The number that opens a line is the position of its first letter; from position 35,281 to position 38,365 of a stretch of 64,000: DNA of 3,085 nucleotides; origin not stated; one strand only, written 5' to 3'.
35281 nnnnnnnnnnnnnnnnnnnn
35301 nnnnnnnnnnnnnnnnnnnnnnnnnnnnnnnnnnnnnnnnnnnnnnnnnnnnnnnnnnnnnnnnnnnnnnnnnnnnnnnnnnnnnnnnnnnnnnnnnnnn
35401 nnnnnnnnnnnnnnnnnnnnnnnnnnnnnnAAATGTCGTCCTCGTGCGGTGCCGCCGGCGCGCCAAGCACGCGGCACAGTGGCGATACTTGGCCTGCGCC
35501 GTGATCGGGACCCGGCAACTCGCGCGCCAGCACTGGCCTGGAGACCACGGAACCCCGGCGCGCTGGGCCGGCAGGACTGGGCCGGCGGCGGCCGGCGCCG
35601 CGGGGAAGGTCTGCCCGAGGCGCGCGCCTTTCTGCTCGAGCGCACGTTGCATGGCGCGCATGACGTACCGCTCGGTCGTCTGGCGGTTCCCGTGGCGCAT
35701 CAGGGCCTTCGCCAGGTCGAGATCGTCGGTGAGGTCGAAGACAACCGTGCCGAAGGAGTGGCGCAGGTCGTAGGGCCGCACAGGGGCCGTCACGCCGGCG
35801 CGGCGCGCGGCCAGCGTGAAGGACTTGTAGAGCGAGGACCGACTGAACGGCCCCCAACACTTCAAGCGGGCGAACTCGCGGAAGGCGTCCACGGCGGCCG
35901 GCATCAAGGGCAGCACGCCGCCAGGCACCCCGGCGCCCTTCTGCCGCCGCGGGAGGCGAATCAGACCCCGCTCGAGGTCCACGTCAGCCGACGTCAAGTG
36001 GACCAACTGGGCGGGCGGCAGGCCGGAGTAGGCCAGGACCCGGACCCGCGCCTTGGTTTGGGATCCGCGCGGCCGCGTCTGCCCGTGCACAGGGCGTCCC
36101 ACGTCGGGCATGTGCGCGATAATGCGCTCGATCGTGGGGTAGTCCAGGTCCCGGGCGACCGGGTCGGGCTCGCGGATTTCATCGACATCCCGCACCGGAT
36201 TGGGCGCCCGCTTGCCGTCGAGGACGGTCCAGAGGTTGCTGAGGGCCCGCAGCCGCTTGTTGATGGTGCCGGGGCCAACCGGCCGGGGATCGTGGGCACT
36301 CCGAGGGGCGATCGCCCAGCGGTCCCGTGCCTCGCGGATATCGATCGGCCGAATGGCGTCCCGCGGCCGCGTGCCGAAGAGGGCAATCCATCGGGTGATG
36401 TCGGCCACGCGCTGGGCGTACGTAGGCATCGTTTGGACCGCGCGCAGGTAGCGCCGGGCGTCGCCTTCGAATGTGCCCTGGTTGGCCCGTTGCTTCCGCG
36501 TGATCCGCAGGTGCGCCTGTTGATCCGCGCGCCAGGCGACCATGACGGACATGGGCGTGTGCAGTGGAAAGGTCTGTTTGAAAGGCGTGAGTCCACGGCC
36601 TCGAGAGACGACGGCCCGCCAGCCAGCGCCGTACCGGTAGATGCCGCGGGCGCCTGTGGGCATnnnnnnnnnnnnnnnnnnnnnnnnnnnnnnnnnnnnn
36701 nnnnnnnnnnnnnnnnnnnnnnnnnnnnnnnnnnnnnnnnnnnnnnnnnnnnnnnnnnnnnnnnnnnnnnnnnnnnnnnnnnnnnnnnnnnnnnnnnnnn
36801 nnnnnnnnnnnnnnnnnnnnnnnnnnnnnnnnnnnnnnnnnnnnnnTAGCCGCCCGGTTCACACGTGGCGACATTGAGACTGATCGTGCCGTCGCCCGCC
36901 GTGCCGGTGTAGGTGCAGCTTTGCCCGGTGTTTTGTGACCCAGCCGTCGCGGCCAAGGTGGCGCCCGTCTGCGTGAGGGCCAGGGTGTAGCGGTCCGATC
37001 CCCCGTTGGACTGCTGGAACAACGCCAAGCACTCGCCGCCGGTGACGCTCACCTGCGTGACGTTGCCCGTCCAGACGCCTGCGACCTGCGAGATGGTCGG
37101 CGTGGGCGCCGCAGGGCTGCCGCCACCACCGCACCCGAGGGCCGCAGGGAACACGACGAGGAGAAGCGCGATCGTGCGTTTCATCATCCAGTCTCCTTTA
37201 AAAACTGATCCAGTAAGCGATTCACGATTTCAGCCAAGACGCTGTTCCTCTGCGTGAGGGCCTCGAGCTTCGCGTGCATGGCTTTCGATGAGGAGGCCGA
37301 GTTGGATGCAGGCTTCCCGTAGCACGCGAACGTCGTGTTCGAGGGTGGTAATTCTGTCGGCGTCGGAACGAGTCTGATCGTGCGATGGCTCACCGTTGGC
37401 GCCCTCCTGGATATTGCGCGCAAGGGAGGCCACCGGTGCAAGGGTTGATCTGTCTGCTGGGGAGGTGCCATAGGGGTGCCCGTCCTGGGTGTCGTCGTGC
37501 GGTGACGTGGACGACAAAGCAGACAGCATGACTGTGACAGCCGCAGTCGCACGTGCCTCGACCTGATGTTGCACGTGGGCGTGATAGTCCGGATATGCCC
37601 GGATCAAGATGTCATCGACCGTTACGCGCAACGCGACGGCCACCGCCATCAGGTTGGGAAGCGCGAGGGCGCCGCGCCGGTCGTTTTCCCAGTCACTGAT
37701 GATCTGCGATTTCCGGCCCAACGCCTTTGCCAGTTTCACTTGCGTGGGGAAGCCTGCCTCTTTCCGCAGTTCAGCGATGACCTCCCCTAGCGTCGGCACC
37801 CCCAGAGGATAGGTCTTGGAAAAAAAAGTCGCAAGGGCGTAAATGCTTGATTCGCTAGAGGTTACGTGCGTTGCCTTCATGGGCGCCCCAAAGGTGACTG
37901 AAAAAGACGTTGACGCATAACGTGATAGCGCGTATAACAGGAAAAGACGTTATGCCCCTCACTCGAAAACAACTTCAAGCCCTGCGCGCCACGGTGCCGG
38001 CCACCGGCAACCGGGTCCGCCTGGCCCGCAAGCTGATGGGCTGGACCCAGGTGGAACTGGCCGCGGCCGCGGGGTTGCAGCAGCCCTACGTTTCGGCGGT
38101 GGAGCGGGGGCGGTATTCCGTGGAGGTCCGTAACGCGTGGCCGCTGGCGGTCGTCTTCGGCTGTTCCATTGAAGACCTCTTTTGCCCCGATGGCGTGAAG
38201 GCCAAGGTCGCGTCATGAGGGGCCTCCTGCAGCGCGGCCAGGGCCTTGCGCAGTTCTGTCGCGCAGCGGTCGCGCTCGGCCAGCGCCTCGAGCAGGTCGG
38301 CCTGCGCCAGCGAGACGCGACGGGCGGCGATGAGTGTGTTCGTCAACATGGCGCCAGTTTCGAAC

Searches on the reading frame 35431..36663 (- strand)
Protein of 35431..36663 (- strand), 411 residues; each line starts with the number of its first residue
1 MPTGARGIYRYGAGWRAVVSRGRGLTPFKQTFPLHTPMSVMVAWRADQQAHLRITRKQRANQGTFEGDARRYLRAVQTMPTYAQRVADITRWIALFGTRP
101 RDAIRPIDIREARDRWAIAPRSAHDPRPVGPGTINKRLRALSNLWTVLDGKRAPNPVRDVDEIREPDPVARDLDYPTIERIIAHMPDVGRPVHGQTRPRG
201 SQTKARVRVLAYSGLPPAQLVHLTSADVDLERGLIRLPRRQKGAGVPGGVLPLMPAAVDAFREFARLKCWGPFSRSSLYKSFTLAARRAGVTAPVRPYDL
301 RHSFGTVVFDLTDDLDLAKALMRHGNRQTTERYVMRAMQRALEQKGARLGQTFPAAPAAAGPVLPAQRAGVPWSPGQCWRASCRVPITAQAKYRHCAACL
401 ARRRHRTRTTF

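Call 13: search_protein_families(library=phrogs, max_evalue=0.001, proteins=[window:35431-36663:-])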
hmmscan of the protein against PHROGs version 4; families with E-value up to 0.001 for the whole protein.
window:35431-36663:- (411 aa): 2 families
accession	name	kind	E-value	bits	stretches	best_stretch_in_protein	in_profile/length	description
phrog_1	-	integration and excision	6.5e-23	82.8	1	57-342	158-444/611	integrase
phrog_216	-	integration and excision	1.5e-13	51.5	1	200-335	73-223/301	integrase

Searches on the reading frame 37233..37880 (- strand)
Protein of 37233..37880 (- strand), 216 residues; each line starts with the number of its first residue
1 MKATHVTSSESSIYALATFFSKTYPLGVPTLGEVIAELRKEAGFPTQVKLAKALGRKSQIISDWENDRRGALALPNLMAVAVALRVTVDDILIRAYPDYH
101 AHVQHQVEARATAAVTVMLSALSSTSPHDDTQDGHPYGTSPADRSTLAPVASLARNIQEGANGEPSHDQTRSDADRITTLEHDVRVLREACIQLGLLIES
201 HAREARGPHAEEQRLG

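Call 61: search_protein_families(library=pfam, max_evalue=0.01, proteins=[window:37233-37880:-])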
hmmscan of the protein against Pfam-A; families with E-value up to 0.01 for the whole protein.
window:37233-37880:- (216 aa): 4 families
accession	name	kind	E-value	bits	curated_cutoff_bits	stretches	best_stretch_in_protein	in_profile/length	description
PF01381.28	HTH_3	-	2.2e-05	24.8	23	1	35-90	1-54/55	Helix-turn-helix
PF13443.12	HTH_26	-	0.00018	22.1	22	1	36-93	3-59/63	Cro/C1-type HTH DNA-binding domain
PF13560.12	HTH_31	-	0.00032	21.4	27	1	31-89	2-59/64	Helix-turn-helix domain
PF12844.13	HTH_19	-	0.0024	18.2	30.2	1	32-70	1-38/64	Helix-turn-helix domain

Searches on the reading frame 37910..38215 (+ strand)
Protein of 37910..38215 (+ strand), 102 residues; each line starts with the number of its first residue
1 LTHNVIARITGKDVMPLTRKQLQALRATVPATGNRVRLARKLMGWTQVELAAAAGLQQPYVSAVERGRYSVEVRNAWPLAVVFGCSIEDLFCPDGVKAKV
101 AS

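Call 61: search_protein_families(library=pfam, max_evalue=0.01, proteins=[window:37910-38215:+])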
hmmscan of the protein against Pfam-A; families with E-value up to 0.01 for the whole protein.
window:37910-38215:+ (102 aa): 3 families
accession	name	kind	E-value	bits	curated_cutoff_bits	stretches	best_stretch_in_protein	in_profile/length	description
PF01381.28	HTH_3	-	6.7e-13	48.9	23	1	37-90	2-55/55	Helix-turn-helix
PF13560.12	HTH_31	-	2.4e-06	28.2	27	1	33-86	3-57/64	Helix-turn-helix domain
PF13744.12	HTH_37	-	0.0015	18.8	27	1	38-69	25-56/80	Helix-turn-helix domain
